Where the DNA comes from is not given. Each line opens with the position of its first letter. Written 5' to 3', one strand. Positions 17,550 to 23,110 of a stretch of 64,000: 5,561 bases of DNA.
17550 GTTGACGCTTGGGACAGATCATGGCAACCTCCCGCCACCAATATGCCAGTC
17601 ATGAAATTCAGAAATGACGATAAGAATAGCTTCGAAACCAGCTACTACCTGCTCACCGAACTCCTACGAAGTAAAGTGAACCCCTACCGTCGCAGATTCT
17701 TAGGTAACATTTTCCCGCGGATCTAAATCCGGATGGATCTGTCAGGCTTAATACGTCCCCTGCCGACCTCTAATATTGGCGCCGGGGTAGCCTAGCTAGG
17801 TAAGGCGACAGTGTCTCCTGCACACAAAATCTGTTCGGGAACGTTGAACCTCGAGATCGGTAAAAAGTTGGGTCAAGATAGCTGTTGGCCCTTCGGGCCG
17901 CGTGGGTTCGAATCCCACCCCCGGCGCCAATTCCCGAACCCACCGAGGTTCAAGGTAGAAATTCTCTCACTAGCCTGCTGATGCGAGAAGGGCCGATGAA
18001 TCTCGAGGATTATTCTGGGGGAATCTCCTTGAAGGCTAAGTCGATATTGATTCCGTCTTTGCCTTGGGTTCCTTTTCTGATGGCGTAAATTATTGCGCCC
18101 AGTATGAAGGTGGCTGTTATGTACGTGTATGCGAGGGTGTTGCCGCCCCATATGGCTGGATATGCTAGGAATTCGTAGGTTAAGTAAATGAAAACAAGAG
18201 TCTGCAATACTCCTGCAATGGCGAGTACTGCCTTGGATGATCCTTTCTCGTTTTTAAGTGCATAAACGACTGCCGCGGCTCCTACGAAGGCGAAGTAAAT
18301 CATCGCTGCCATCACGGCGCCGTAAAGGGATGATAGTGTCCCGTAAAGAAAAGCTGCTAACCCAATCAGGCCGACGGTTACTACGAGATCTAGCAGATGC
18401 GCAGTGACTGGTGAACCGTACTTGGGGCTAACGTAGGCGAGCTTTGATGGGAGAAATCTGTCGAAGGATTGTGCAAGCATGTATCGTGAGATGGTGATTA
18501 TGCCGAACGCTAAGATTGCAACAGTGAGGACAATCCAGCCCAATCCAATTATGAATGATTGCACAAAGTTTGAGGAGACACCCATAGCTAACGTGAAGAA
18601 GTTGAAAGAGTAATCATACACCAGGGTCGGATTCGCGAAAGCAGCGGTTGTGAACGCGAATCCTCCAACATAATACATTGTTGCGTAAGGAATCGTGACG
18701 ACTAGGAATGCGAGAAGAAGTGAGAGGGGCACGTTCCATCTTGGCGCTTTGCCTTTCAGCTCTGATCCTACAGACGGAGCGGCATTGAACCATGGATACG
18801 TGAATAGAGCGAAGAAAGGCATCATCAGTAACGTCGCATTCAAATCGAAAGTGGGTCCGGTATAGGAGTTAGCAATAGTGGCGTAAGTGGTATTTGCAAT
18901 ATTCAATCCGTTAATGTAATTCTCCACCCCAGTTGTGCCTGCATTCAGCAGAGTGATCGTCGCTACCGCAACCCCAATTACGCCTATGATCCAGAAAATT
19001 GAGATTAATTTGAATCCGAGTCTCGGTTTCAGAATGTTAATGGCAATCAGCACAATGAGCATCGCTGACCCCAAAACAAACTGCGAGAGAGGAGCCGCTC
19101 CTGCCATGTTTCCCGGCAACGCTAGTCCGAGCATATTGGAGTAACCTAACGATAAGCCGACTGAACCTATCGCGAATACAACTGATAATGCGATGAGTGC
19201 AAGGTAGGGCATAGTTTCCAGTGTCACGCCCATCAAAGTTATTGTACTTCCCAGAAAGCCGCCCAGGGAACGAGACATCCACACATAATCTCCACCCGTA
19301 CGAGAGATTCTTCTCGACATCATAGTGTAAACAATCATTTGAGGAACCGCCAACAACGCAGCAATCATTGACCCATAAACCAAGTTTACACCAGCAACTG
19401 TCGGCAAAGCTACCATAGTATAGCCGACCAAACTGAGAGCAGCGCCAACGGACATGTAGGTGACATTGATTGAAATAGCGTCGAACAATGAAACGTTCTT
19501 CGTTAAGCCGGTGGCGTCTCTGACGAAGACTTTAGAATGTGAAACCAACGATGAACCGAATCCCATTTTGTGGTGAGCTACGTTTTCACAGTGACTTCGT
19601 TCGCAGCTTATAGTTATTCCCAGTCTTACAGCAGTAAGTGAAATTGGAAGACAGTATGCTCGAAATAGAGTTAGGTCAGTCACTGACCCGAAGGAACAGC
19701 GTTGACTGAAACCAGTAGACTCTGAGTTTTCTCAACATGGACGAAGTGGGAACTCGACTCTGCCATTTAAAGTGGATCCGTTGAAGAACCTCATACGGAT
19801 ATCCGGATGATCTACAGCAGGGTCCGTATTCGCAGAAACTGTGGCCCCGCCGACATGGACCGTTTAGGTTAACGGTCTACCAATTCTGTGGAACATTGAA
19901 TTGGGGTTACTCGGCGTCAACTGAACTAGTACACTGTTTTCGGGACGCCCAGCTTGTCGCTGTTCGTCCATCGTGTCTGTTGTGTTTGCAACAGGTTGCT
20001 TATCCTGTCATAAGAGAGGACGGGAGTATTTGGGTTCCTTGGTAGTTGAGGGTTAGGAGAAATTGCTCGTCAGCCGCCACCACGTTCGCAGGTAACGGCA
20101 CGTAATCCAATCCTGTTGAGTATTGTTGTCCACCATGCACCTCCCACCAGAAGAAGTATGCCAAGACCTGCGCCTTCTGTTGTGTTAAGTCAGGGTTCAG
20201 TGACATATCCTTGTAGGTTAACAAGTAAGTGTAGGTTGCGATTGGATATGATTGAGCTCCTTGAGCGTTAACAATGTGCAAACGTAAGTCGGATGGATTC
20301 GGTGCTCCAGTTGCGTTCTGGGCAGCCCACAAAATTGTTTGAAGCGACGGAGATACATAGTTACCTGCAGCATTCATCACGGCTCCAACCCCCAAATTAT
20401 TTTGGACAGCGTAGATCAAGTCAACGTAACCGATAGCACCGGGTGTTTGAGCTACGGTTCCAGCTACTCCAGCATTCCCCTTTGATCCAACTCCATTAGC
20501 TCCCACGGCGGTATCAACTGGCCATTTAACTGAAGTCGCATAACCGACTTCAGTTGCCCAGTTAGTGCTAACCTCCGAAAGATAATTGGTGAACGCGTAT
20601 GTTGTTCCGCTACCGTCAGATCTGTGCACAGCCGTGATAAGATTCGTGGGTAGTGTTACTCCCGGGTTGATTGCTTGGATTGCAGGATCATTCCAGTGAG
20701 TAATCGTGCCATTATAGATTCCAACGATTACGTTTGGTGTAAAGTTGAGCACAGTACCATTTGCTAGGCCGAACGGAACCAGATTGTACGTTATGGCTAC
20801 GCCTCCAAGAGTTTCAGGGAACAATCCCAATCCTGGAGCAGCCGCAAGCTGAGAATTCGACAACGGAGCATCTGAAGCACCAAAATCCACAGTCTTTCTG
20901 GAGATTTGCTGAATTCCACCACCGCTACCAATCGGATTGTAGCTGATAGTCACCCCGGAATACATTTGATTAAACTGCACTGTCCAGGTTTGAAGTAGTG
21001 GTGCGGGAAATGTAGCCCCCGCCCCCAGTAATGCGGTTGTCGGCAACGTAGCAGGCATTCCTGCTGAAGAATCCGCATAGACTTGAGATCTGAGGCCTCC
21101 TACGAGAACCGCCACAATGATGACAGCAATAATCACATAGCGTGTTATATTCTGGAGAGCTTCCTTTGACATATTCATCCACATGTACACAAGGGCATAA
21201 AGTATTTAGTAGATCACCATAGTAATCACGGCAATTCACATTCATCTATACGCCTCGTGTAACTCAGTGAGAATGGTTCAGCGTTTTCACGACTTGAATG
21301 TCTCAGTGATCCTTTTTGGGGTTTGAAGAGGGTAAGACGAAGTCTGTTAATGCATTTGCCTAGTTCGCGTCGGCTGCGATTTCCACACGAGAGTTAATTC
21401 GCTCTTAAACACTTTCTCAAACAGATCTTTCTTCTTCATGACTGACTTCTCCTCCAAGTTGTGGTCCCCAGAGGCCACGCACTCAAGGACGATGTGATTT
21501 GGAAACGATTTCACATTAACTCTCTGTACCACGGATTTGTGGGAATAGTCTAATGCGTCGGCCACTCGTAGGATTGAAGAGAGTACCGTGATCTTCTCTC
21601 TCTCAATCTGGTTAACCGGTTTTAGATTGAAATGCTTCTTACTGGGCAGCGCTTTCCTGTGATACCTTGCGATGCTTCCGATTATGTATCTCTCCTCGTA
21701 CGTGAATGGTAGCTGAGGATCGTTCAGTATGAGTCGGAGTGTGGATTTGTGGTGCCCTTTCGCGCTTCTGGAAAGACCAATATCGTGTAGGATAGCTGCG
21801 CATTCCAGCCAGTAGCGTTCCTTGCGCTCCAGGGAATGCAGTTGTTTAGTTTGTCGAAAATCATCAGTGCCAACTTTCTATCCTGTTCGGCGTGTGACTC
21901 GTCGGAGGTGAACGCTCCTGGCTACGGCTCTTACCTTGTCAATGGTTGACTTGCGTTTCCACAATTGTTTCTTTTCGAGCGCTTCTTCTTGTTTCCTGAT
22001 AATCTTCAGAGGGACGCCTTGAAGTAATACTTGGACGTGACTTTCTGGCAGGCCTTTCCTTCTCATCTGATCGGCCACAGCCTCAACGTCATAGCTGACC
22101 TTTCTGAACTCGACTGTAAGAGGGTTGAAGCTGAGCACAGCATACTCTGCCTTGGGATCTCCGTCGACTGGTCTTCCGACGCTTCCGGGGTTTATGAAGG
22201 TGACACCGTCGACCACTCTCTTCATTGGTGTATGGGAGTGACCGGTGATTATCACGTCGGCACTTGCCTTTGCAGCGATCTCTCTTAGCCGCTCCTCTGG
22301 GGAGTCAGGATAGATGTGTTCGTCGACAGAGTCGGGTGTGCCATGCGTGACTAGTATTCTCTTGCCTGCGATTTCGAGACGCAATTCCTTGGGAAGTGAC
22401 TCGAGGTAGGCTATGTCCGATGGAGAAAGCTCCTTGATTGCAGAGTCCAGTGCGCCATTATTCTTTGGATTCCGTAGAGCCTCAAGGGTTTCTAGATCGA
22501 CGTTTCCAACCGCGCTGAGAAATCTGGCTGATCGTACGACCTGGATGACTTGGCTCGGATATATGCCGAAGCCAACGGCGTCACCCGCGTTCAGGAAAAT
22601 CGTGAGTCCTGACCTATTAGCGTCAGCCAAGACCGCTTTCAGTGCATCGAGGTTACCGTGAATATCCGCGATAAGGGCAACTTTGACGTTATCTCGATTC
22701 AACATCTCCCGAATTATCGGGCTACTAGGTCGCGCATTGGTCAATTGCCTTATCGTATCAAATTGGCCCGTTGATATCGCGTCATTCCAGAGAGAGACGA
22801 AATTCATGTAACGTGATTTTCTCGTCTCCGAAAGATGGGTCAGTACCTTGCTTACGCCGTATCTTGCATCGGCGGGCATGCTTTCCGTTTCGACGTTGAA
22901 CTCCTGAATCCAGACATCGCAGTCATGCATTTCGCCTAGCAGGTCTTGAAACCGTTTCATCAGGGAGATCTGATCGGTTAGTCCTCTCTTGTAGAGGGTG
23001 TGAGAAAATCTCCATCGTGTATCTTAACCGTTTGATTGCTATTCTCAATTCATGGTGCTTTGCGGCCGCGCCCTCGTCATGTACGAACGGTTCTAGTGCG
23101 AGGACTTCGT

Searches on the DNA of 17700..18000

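Call 52: search_rna_families(source=window, start=17700, end=18000, threshold=gathering, show_alignments=1)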
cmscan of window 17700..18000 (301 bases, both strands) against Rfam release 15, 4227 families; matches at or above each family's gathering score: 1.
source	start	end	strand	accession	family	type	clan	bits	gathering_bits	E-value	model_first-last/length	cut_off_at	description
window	17781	17926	+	RF00005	tRNA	Gene; tRNA;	CL00001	42.5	29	5.3e-08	1-71/71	no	tRNA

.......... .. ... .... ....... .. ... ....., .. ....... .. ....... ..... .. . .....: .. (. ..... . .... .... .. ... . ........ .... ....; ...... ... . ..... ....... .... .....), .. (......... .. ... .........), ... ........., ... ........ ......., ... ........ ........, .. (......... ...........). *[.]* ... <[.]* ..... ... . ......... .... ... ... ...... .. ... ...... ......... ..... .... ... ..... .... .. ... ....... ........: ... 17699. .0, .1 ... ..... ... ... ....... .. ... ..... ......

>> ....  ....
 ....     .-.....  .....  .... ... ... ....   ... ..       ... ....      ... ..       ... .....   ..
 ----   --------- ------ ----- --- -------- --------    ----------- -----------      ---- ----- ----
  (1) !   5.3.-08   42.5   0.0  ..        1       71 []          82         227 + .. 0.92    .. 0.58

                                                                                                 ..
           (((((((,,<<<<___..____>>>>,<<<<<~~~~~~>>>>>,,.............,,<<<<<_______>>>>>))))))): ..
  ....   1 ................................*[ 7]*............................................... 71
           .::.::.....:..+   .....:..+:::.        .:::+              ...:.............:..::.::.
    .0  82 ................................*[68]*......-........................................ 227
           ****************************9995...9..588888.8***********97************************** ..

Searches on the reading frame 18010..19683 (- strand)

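Call 30: search_protein_families(library=pfam, proteins=[window:18010-19683:-], max_evalue=0.00001)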
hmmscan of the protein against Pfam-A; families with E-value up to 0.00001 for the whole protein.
window:18010-19683:- (557 aa): 1 family
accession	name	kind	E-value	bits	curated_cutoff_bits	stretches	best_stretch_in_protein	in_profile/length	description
PF13520.12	AA_permease_2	-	2.1e-16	60.3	27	1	73-524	5-424/427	Amino acid permease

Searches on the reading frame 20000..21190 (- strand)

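Call 30: search_protein_families(library=pfam, proteins=[window:20000-21190:-], max_evalue=0.00001)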
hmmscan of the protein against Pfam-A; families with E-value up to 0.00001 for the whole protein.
window:20000-21190:- (396 aa): 2 families
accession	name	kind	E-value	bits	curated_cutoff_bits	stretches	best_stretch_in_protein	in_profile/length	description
PF12849.12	PBP_like_2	-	1.6e-34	120.4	27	1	48-337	4-253/267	PBP superfamily domain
PF01547.30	SBP_bac_1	-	1.3e-12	48.8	26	1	56-296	5-246/307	Bacterial extracellular solute-binding protein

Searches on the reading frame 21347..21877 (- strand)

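Call 47: search_protein_families(library=pfam, proteins=[window:21347-21877:-], max_evalue=0.001)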
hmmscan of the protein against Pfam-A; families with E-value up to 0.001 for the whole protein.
window:21347-21877:- (176 aa): 3 families
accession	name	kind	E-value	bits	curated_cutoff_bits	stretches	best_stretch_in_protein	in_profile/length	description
PF21447.3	Ppx-GppA_III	-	1.1e-15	58.4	27.3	1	9-127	33-150/177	Ppx/GppA phosphatase, domain III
PF01966.28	HD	-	3.2e-06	27.9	22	1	19-111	22-115/116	HD domain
PF24391.1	HD-CE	-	0.00014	22.1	27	1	19-110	95-186/263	HD-CE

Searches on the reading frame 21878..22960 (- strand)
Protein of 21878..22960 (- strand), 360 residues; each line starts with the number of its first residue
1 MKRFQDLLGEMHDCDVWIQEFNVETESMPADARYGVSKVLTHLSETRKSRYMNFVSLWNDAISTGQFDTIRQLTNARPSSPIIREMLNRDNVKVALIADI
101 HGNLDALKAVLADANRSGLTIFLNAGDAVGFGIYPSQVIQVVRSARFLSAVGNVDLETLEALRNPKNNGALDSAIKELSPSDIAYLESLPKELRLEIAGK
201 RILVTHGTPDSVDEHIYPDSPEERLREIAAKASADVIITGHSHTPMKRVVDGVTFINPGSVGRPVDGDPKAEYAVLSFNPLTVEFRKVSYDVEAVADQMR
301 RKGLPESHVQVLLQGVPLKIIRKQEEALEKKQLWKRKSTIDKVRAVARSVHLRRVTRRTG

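Call 8: search_protein_families(library=pfam, proteins=[window:21878-22960:-], max_evalue=0.001)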
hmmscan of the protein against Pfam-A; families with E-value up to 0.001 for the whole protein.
window:21878-22960:- (360 aa): 2 families
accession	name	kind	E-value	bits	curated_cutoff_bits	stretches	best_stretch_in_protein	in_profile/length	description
PF12850.12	Metallophos_2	-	3.9e-24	85.8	27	1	93-278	2-151/154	Calcineurin-like phosphoesterase superfamily domain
PF00149.33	Metallophos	-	9e-12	46.3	21.5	1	93-245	2-191/191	Calcineurin-like phosphoesterase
